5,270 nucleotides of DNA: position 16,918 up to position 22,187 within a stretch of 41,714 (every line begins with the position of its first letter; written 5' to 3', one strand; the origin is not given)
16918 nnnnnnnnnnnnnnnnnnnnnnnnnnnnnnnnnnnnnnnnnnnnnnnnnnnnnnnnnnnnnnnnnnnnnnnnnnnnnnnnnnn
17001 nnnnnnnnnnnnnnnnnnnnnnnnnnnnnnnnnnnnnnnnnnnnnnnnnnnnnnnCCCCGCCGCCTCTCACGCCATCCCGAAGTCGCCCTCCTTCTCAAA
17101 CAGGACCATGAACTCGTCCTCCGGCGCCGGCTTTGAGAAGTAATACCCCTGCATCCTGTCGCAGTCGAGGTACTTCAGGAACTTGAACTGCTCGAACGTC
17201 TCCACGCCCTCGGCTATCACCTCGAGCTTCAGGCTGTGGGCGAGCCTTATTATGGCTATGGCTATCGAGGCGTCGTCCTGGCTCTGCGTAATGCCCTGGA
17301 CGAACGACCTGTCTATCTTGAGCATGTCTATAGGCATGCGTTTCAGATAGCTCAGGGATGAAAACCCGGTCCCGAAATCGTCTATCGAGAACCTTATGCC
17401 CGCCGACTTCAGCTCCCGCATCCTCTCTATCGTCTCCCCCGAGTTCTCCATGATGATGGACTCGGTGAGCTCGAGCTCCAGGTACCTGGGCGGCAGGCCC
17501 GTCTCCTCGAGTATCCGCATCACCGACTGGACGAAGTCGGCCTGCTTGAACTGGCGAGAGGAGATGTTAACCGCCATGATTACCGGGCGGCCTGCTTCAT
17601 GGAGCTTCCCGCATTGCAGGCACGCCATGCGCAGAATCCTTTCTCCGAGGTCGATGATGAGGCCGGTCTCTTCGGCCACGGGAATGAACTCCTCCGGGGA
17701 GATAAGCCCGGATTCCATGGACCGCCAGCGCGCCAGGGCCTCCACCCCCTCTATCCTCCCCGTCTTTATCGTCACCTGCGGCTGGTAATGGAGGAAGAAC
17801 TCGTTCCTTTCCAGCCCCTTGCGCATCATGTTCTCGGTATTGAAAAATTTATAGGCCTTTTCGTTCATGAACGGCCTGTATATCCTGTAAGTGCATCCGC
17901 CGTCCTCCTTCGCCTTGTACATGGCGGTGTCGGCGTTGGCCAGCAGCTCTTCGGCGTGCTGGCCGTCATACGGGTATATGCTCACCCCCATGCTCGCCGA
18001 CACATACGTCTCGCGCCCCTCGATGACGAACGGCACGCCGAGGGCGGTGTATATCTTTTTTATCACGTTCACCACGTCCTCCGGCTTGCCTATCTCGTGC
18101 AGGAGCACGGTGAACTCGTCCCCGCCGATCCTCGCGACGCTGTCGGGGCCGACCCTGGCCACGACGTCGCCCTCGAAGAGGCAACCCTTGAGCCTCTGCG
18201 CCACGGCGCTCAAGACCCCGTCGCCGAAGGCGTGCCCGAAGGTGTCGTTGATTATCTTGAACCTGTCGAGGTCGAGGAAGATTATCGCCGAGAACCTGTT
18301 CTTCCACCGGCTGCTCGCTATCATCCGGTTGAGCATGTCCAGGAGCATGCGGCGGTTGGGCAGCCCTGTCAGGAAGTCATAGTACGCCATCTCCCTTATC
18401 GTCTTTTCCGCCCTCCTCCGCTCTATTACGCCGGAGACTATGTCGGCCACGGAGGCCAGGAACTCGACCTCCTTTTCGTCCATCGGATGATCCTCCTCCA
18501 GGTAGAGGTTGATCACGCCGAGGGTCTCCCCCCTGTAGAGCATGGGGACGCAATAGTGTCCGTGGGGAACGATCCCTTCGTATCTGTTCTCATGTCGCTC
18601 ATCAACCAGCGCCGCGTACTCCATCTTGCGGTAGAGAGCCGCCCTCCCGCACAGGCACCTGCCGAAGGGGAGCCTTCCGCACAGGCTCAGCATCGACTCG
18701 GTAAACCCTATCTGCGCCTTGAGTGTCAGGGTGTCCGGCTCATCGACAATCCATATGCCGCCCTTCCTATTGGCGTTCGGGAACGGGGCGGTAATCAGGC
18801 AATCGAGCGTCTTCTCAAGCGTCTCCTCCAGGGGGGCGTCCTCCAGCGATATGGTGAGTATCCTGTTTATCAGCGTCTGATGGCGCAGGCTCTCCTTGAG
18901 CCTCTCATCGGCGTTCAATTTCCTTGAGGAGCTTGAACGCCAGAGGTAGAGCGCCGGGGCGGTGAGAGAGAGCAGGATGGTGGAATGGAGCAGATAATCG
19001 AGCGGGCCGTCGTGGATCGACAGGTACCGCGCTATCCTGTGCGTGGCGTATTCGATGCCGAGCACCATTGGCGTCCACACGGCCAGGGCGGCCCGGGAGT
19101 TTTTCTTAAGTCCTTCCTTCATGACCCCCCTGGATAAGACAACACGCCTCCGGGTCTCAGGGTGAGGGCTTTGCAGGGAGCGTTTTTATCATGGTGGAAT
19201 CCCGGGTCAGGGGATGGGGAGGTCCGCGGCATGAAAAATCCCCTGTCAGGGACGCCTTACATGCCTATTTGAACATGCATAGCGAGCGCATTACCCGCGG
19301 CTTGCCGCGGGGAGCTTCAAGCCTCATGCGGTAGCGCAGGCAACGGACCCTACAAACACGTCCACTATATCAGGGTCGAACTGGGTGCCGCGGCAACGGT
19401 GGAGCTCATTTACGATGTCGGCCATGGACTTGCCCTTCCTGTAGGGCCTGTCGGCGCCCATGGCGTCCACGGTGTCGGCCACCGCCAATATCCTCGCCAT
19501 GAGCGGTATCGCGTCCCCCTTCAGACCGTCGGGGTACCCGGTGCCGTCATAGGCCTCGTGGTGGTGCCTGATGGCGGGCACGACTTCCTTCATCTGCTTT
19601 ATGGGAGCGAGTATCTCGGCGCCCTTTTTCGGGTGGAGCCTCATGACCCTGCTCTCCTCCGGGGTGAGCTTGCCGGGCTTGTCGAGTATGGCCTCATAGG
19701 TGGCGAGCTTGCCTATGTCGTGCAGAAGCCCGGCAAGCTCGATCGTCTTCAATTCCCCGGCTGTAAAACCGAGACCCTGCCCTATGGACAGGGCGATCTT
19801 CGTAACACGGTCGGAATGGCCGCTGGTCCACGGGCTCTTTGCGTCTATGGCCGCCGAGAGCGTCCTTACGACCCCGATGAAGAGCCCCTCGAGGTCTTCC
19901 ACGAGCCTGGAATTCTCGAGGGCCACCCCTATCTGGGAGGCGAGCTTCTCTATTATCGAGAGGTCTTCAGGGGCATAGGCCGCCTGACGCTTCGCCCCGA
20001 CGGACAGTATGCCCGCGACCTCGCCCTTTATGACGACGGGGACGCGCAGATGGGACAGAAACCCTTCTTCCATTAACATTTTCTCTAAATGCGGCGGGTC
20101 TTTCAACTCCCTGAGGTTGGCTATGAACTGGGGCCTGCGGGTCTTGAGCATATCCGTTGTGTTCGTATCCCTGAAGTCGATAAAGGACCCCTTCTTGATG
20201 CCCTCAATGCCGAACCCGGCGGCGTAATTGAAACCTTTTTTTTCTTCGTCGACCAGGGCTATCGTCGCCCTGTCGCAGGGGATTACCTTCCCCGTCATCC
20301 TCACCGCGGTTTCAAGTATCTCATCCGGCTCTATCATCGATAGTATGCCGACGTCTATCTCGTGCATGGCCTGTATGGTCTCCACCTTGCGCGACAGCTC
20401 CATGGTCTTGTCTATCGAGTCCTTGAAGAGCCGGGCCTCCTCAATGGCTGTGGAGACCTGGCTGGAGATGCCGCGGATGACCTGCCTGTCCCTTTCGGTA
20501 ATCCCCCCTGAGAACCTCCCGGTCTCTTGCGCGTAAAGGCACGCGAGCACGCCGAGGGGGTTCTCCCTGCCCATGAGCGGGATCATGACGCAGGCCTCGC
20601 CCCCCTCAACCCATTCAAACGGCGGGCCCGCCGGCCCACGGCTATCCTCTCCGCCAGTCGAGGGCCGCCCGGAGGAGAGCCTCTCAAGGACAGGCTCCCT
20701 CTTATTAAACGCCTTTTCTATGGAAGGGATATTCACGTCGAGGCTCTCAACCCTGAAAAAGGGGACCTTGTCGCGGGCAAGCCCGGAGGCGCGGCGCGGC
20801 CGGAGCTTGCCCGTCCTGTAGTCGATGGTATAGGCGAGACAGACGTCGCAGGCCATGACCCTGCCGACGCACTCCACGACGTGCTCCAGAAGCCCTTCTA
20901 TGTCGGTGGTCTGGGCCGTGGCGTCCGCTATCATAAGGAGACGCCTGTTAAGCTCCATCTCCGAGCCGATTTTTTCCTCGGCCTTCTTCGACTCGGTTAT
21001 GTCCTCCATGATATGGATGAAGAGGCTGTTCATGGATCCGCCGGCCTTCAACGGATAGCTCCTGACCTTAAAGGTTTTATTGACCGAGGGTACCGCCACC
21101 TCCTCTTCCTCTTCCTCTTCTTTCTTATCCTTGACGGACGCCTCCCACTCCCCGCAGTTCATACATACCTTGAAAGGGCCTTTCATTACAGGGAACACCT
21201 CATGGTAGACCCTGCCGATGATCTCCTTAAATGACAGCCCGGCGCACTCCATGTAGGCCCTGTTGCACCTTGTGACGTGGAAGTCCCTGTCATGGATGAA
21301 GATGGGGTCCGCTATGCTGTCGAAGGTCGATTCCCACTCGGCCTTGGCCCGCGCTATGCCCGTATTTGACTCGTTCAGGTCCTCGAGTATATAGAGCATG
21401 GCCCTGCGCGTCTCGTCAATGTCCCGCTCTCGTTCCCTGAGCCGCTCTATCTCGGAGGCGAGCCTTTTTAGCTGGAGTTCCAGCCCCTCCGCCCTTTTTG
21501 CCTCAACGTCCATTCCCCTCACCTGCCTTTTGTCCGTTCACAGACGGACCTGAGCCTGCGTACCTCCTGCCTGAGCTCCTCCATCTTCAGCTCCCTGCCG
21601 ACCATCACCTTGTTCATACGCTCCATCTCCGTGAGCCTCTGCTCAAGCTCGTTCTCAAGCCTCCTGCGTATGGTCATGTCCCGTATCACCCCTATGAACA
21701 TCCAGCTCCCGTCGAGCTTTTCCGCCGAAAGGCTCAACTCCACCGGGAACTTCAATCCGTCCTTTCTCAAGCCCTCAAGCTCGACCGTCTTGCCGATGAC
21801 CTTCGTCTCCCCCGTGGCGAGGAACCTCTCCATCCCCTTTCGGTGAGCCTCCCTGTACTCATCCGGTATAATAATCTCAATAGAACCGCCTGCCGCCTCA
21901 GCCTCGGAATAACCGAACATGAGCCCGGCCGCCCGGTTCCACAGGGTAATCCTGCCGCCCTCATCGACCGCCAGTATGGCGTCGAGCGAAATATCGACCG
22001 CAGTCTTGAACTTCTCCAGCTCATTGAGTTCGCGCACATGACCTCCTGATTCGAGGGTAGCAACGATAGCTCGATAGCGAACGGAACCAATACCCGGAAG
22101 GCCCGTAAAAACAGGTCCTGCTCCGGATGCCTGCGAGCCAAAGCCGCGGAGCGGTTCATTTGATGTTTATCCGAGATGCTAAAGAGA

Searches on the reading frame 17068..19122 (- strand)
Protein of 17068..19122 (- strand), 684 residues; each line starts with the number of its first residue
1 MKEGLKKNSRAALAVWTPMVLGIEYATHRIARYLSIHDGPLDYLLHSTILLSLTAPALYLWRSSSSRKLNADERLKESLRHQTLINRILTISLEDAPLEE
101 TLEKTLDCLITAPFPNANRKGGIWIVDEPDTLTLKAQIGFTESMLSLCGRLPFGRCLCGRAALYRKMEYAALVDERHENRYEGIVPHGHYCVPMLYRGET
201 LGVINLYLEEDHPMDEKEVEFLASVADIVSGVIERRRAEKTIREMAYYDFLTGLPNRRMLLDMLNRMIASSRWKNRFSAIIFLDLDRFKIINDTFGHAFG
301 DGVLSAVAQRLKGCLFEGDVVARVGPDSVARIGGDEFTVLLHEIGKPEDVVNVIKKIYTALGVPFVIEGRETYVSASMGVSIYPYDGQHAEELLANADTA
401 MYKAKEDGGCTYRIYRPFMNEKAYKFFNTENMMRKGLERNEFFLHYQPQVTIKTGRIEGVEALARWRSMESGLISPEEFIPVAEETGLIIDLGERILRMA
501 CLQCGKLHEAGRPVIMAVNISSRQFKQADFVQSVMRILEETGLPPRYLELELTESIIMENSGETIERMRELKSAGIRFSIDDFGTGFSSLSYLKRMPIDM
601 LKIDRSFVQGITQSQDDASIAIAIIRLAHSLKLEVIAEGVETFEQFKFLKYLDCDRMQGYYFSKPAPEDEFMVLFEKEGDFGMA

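Call 39: search_protein_families(library=pfam, proteins=[window:17068-19122:-], max_evalue=0.001)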
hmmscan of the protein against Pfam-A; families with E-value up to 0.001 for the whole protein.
window:17068-19122:- (684 aa): 4 families
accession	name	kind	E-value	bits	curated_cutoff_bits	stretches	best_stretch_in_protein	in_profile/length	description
PF00563.25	EAL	-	7.6e-76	255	31.3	1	431-665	2-236/236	EAL domain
PF00990.26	GGDEF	-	9.7e-45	152.7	23.8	1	246-408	1-158/161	Diguanylate cyclase, GGDEF domain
PF13185.12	GAF_2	-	2.3e-10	41.2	28.6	1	97-234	3-136/136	GAF domain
PF01590.32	GAF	-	2.4e-06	28.6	22.4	1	147-231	45-131/133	GAF domain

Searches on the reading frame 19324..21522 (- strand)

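Call 39: search_protein_families(library=pfam, proteins=[window:19324-21522:-], max_evalue=0.001)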
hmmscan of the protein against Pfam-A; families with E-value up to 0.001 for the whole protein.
window:19324-21522:- (732 aa): 9 families
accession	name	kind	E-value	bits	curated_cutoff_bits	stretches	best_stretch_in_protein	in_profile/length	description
PF13487.12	HD_5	-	2.4e-40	138.5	27.2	1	554-719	2-170/170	HD domain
PF13185.12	GAF_2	-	1.2e-23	84.2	28.6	2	399-536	4-136/136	GAF domain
PF01966.28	HD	-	5.5e-22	78.7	22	1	567-688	2-116/116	HD domain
PF01590.32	GAF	-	1.6e-21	77.7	22.4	2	399-535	2-133/133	GAF domain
PF13492.12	GAF_3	-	5.9e-20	72.4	27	2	398-537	1-129/129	GAF domain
PF08448.16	PAS_4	-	6.2e-09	36.5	23.1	1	67-179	1-109/110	PAS fold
PF13426.13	PAS_9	-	3.1e-06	27.8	27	1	72-177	2-103/103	PAS domain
PF13188.13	PAS_8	-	0.00029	21.1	21.8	1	63-112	3-49/65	PAS domain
PF08668.18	HDOD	-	0.00083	19.3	22.9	0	557-621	88-148/196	HDOD domain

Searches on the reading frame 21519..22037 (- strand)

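Call 39: search_protein_families(library=pfam, proteins=[window:21519-22037:-], max_evalue=0.001)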
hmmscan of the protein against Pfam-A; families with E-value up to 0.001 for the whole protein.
window:21519-22037:- (172 aa): 4 families
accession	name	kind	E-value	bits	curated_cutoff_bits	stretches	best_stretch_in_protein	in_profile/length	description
PF13426.13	PAS_9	-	8.1e-14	52.2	27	1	19-122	2-102/103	PAS domain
PF00989.32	PAS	-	1.7e-12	47.8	22.6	1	12-121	5-113/113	PAS fold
PF13188.13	PAS_8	-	4.6e-09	36.3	21.8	1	8-63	1-53/65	PAS domain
PF08448.16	PAS_4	-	1.6e-07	32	23.1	1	19-126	6-110/110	PAS fold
